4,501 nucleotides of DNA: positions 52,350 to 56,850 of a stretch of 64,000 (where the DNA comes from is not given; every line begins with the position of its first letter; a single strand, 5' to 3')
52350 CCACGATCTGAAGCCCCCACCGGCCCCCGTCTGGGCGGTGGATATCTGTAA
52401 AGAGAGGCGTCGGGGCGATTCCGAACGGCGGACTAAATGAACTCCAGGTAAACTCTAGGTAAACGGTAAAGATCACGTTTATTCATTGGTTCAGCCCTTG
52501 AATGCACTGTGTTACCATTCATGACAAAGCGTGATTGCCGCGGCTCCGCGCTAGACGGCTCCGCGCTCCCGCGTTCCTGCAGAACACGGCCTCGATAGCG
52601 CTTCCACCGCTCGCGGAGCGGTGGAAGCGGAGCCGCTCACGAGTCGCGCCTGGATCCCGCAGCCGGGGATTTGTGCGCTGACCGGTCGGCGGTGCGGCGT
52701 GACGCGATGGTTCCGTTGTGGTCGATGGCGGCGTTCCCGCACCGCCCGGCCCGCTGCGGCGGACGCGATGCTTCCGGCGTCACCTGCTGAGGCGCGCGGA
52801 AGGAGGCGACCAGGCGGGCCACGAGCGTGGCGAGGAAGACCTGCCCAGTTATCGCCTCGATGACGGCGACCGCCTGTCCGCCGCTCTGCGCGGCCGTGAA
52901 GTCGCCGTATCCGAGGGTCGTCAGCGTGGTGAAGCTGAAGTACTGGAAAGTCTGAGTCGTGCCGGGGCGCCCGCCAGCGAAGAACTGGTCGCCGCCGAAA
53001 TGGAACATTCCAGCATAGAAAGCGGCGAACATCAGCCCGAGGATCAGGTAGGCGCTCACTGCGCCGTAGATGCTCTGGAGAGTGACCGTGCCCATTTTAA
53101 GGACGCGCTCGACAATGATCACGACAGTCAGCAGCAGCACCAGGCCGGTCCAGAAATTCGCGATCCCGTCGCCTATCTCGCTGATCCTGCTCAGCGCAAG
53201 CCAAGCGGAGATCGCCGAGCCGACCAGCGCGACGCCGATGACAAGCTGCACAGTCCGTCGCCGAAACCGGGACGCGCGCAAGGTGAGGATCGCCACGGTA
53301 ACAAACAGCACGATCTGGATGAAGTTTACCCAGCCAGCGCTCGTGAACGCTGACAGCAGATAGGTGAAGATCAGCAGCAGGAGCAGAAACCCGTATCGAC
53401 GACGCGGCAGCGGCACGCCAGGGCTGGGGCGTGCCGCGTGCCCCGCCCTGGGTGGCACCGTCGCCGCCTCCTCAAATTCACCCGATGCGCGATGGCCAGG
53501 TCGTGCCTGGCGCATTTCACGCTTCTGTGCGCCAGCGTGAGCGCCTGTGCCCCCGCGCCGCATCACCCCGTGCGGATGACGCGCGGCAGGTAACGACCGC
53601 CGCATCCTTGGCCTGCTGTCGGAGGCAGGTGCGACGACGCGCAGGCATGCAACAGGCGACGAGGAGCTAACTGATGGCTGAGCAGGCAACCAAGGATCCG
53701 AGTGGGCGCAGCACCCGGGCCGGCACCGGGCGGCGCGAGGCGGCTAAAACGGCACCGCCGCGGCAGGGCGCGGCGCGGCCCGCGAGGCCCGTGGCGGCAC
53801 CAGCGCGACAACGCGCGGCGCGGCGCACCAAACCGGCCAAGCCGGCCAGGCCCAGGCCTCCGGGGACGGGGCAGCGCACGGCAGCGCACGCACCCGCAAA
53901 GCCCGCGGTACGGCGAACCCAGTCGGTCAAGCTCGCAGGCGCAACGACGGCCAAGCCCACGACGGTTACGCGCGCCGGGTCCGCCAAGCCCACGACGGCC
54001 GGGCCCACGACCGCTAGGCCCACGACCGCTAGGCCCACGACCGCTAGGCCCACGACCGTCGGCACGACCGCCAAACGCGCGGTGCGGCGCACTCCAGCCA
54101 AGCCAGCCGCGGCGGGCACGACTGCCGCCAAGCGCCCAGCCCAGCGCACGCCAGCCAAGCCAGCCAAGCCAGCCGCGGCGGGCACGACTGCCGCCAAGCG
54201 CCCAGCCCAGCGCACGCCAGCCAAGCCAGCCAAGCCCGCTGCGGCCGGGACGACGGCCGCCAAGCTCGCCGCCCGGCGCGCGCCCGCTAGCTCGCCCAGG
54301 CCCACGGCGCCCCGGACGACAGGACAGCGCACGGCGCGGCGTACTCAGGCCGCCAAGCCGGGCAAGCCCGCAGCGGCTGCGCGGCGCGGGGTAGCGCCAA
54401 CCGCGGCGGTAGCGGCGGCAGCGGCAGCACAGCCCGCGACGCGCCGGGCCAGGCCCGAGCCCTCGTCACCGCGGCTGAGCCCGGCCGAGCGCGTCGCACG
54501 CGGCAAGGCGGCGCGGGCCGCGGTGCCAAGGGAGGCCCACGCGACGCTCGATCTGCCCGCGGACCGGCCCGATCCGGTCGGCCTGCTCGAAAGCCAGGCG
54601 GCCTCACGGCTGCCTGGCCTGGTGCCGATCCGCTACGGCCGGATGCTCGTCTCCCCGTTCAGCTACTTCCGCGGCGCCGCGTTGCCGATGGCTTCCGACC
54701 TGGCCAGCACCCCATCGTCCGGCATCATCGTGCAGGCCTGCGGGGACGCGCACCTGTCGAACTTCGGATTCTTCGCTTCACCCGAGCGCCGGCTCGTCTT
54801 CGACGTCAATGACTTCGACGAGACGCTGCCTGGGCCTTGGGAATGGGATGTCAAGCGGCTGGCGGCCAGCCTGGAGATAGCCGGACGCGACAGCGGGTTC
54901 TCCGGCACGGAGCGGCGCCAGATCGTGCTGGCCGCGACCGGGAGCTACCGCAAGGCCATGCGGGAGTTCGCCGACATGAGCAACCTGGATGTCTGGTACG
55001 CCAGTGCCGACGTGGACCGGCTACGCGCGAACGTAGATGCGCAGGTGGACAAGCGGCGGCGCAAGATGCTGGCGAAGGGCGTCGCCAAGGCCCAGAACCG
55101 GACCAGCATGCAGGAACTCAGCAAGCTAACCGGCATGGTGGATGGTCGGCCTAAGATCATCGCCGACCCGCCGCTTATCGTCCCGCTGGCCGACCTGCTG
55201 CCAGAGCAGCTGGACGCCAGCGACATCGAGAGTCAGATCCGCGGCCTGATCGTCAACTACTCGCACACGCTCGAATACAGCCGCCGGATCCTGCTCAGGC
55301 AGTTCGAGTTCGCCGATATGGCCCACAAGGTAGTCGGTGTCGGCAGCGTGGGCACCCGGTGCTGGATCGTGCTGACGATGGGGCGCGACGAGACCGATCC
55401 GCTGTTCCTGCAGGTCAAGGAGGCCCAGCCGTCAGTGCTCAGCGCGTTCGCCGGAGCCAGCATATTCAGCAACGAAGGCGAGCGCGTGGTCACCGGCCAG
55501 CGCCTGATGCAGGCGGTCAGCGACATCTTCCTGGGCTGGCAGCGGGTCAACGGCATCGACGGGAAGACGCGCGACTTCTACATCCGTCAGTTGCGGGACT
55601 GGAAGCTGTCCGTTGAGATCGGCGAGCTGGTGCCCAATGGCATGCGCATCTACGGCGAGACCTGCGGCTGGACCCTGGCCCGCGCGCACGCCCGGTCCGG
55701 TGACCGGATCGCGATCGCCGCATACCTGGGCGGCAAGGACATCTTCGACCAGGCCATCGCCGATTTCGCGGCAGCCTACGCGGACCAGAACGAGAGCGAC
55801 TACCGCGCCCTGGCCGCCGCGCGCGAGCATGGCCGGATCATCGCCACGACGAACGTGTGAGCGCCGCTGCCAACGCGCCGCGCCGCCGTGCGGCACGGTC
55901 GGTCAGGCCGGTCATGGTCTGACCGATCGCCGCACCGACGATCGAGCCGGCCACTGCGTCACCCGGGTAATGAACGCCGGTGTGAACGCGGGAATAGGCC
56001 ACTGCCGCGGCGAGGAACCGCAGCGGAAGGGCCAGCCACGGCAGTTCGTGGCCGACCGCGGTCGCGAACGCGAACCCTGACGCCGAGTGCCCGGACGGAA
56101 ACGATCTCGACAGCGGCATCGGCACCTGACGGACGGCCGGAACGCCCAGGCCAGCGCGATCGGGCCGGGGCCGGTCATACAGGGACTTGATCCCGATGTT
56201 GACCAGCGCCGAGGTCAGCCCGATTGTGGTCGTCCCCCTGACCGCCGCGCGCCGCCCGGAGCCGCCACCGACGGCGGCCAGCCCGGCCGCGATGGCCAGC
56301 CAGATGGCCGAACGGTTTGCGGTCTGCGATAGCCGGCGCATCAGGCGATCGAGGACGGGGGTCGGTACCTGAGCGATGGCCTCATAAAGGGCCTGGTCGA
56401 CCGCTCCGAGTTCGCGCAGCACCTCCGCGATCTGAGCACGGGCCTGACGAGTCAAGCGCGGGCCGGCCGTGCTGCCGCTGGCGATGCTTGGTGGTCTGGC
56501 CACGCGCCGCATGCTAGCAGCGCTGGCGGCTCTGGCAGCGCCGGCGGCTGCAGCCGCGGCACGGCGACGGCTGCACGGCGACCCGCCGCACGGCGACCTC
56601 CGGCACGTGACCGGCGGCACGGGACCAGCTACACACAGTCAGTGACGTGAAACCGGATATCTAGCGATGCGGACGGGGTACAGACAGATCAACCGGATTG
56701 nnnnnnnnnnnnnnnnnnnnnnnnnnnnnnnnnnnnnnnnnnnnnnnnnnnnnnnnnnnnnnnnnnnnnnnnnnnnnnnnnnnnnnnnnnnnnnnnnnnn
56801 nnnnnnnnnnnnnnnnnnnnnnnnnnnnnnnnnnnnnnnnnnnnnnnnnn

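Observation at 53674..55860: DUF2252 enzyme-like domain fused to a histone-H1-like KAPT repeat tail encoded by 66-bp DNA repeats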

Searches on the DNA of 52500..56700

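Call 51: search_rna_families(source=window, start=52500, end=56700, threshold=evalue, max_evalue=1)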
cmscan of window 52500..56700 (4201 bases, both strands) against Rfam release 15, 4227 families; matches with E-value up to 1: 1.
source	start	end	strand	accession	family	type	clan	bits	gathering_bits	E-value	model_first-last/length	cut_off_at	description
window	56501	56568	-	RF03587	mir-1202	Gene; miRNA;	-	23.2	80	0.27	1-80/80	no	mir-1202 microRNA precursor family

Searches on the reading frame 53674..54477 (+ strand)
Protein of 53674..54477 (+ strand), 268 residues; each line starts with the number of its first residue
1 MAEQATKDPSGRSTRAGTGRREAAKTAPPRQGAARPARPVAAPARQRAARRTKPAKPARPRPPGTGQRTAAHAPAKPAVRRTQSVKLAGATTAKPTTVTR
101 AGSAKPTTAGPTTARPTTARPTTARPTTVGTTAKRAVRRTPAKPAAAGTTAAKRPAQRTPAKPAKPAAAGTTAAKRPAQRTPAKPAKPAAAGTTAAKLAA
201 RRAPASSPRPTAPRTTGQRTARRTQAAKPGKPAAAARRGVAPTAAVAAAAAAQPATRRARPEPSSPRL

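Call 74: find_homologous_proteins(query=window:53674-54477:+, max_evalue=0.01)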
Query window:53674-54477:+: 8000 candidates shared short words with the query, none scored E <= 0.01.

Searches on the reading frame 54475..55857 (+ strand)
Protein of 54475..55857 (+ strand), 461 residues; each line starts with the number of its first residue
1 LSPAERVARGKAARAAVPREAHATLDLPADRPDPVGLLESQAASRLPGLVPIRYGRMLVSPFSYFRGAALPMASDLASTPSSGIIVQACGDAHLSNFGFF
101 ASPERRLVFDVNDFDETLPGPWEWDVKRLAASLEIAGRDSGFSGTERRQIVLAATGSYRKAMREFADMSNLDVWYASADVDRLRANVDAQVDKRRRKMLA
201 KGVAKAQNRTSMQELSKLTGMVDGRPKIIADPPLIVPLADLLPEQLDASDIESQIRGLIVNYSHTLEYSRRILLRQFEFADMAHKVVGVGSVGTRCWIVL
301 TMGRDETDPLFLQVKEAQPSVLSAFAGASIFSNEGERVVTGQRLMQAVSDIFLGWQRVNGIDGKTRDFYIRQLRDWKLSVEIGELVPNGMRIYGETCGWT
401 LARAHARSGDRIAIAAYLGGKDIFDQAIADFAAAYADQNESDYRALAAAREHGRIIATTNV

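Call 31: predict_structure(alignment_id=A2)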
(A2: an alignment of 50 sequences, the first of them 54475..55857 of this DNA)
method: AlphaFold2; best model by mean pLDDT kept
length: 461 residues; sequences in the alignment: 50
mean_pLDDT: 54.8   pTM: 0.55
mean pLDDT of the five models: 54.8, 50.9, 45.8, 45.2, 41.5
residues with pLDDT >= 90: 4; 70-90: 85; 50-70: 194; < 50: 178
segments of 3 or more residues with pLDDT < 50: 1-22, 40-57, 62-120, 205-212, 232-234, 286-294, 318-351, 374-383, 458-461
pLDDT, mean of each block of 10 residues (from residue 1): 44 47 50 52 41 45 37 28 25 27 25 34 62 66 85 85 77 55 58 56 48 58 75 57 56 75 64 74 55 59 67 58 32 34 32 55 60 42 56 66 61 64 78 71 69 57 34
secondary structure, 60 per line:
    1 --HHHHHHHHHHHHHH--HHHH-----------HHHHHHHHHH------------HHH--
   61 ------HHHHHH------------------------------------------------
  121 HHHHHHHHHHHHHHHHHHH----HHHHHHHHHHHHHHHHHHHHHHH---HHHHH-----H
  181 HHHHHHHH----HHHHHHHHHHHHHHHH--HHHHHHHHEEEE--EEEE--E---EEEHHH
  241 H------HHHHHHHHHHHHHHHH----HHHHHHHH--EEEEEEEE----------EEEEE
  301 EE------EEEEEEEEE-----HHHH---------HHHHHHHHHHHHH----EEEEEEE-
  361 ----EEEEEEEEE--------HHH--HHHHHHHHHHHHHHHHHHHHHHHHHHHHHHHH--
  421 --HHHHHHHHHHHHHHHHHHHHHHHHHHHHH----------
elements in order: H3-16 H19-22 H34-43 H67-72 H121-139 H144-166 H170-174 H180-188 H193-208 H211-218 E219-222 E225-228 E235-237 H238-241 H248-263 H268-275 E278-285 E296-302 E309-317 H323-326 H336-348 E353-359 E365-373 H387-418 H423-451

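Call 32: search_solved_structures(query=A2, max_evalue=10, show_alignments=3)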
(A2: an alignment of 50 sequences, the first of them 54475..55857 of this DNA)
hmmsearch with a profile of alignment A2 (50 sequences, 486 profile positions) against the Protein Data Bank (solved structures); distinct sequences matched with E-value up to 10: 0.

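Call 39: search_protein_representatives(protein=window:54475-55857:+)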
Query: 461 residues. Proteins with E-value up to 0.001 (for the whole library): 14342; up to 1e-10: 8951; up to 1e-30: 3046. The best 150 are listed.
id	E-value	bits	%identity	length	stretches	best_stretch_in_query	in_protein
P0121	2.3e-161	554.1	59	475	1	2-459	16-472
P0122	3.5e-160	550.2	57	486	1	4-457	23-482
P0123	1.4e-151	521.9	54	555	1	2-455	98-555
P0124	4.6e-149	513.6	59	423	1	38-456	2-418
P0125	3.2e-146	504.2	56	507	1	1-458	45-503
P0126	6.6e-145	499.9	54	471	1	5-456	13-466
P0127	1.1e-142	492.6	57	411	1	50-457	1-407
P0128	4.1e-138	477.5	55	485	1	4-458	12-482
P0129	8.0e-138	476.5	52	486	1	7-450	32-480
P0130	1.9e-136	472.0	52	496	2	185-458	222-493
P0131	3.6e-134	464.5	53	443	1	9-446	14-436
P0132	3.1e-132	458.1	53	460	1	3-456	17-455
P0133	1.9e-131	455.5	54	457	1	2-457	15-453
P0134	3.1e-131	454.8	53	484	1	3-455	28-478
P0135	2.3e-129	448.7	53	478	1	5-458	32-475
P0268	8.6e-98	344.6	41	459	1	9-457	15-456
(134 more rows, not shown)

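Call 43: find_homologous_proteins(query=P0268, max_evalue=1e-10)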
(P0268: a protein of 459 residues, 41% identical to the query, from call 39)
Query P0268 (459 aa): 8000 proteins with E <= 1e-10 among 8000 candidates; the best 120 are listed.
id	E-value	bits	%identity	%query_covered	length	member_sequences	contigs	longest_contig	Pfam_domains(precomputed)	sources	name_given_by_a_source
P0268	0.0e+0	1027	100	100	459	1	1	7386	PF10009.16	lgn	-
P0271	1.0e-155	537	52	98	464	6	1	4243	PF10009.16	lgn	-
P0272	2.6e-151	523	52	98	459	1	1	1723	PF10009.16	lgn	-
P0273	1.9e-148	513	51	100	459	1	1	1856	PF10009.16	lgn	-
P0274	5.0e-148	512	52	96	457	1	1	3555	PF10009.16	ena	-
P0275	8.1e-146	504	49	98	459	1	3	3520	PF10009.16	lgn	-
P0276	9.1e-146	504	50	95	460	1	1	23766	PF10009.16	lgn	-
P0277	1.0e-145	504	50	97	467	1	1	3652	PF10009.16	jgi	-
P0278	8.6e-145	501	51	97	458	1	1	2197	PF10009.16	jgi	jgi:uncharacterized protein (DUF2252 family)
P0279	8.9e-145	501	50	97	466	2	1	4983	PF10009.16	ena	-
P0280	3.3e-144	499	51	96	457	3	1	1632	PF10009.16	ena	-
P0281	1.1e-143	497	53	91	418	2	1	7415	PF10009.16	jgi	jgi:uncharacterized protein (DUF2252 family)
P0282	4.2e-143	495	48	98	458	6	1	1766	PF10009.16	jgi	jgi:uncharacterized protein (DUF2252 family)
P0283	5.2e-143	495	51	97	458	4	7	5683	PF10009.16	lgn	-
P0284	6.9e-143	495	49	99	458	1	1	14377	PF10009.16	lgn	-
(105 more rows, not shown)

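Call 52: predict_structure(alignment_id=A3)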
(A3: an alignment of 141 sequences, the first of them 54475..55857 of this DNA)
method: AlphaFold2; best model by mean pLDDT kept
length: 461 residues; sequences in the alignment: 141
mean_pLDDT: 90.9   pTM: 0.92
mean pLDDT of the five models: 90.9, 90.8, 89.3, 88.4, 87.8
residues with pLDDT >= 90: 325; 70-90: 121; 50-70: 14; < 50: 1
segments of 3 or more residues with pLDDT < 50: none
pLDDT, mean of each block of 10 residues (from residue 1): 97 98 95 97 91 95 95 95 95 88 83 88 98 98 98 99 98 88 74 77 84 91 91 86 58 75 92 93 86 89 93 93 93 95 90 91 88 78 90 95 97 98 99 99 98 93 67
secondary structure, 60 per line:
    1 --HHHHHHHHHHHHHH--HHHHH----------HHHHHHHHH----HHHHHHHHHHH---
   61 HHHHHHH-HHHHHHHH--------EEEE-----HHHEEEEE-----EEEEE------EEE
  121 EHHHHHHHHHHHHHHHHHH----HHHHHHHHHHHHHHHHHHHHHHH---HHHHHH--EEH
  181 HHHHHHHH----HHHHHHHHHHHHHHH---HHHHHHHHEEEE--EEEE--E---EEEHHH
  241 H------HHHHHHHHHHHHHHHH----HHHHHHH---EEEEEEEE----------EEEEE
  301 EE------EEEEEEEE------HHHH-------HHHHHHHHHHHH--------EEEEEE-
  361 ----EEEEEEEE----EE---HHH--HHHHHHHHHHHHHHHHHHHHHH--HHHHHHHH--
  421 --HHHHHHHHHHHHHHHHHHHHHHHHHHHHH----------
elements in order: H3-16 H19-23 H34-42 H47-57 H61-67 H69-76 E85-88 E97-101 E107-111 E118-121 H122-139 H144-166 H170-175 H180-188 H193-207 H211-218 E219-222 E225-228 E235-237 H238-241 H248-263 H268-274 E278-285 E296-302 E309-316 H323-326 H334-345 E354-359 E365-372 H387-408 H411-418 H423-451

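Call 56: fold_search(model_id=the predicted structure, library=pdb)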
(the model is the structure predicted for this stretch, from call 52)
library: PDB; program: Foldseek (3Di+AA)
matches with E <= 10: 110; with E <= 0.001: 0
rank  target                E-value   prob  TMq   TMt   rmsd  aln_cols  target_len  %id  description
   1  6bym_A                1.0e+00  0.03  0.07  0.13  18.2       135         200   12  Crystal structure of the sterol-bound second StART domain of yeast Lam4 (released 2018-01-17)
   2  6vu7_B                1.2e+00  0.06  0.08  0.21  18.2       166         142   10  Crystal structure of YbjN, a putative transcription regulator from E. coli (released 2020-03-11)
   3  5yti                  1.3e+00  0.02  0.11  0.12  20.8       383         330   10  Crystal structure of flagellar hook associated protein-3 (HAP-3: Q5ZW61_LEGPH) from Legionella pneumophila (released 2018-01-17)
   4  6bym_B                1.4e+00  0.03  0.07  0.13  18.4       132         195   12  Crystal structure of the sterol-bound second StART domain of yeast Lam4 (released 2018-01-17)
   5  1zyc_A                1.6e+00  0.15  0.12  0.19   6.7       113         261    8  Crystal Structure of eIF2alpha Protein Kinase GCN2: Wild-Type in Apo Form. (released 2005-06-21)
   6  6vu7_D                1.7e+00  0.07  0.11  0.27  14.1       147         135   14  Crystal structure of YbjN, a putative transcription regulator from E. coli (released 2020-03-11)
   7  6ies_A                1.7e+00  0.04  0.08  0.18  17.4       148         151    7  Onion lachrymatory factor synthase (LFS) containing (E)-2-propen 1-ol (crotyl alcohol) (released 2019-09-18)
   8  6erv_A                1.8e+00  0.08  0.11  0.14  19.8       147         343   14  Crystal Structure of the Protein-Kinase A catalytic subunit from Criteculus Griseus in complex with compounds RKp013 (released 2018-10-31)
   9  5yqp_A                1.8e+00  0.03  0.08  0.15  18.6       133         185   13  Crystal structure of the second StARkin domain of Lam4 (released 2018-09-19)
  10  5ys0_A                1.9e+00  0.02  0.07  0.15  17.3       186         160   12  Crystal structure of the second StARkin domain of Lam2 in complex with ergosterol (released 2018-01-31)
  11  1nfd_A                2.6e+00  0.02  0.06  0.12  15.5       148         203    4  AN ALPHA-BETA T CELL RECEPTOR (TCR) HETERODIMER IN COMPLEX WITH AN ANTI-TCR FAB FRAGMENT DERIVED FROM A MITOGENIC ANTI (released 1998-01-28)
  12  2lpu_MODEL_1_A        2.9e+00  0.06  0.11  0.23  12.7       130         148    7  Solution structures of KmAtg10 (released 2012-08-01)
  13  7pie_A                2.9e+00  0.06  0.11  0.14  19.6       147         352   13  Protein kinase A catalytic subunit in complex with PKI5-24 and EN068 (released 2022-09-21)
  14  4bwk_A                3.1e+00  0.08  0.13  0.14  13.2       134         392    7  Structure of Neurospora crassa PAN3 pseudokinase (released 2013-08-21)
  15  6ozb_B                3.2e+00  0.02  0.08  0.15  16.8       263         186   11  Crystal structure of the phycoerythrobilin-bound GAF domain from a cyanobacterial phytochrome (released 2020-05-20)
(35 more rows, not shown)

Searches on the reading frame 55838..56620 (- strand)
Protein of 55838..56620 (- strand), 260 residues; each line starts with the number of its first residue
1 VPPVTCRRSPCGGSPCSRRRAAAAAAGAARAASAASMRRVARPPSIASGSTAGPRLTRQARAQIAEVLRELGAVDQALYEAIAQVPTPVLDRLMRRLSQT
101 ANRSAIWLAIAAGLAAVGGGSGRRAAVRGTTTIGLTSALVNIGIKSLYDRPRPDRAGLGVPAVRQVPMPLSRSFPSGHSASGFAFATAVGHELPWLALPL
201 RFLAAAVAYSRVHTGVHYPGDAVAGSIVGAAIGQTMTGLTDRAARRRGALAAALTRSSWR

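Call 4: search_protein_families(library=pfam, proteins=[window:55838-56620:-], max_evalue=0.01)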
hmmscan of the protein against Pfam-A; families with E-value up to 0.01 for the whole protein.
window:55838-56620:- (260 aa): 2 families
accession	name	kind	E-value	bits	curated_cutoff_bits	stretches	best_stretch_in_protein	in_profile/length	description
PF01569.27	PAP2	-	3.9e-20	72.3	27.2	1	133-237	9-122/130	PAP2 superfamily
PF14378.12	PAP2_3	-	1.2e-07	32.2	27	1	173-232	126-187/190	PAP2 superfamily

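Call 5: search_protein_families(library=ncbifam, proteins=[window:55838-56620:-], max_evalue=0.01)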
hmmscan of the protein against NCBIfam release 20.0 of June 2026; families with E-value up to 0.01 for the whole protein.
window:55838-56620:- (260 aa): 3 families
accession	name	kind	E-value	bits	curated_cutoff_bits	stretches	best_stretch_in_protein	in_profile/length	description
NF047884.1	UdeprDiPSep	equivalog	1.3e-13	51.3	250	1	76-238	27-185/188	undecaprenyl-diphosphatase SepP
NF008813.0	PRK11837.1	equivalog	1.1e-09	38.5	229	1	132-230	65-162/202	undecaprenyl-diphosphate phosphatase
NF007975.0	PRK10699.1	equivalog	0.0093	15.4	261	0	173-244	158-234/254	phosphatidylglycerophosphatase B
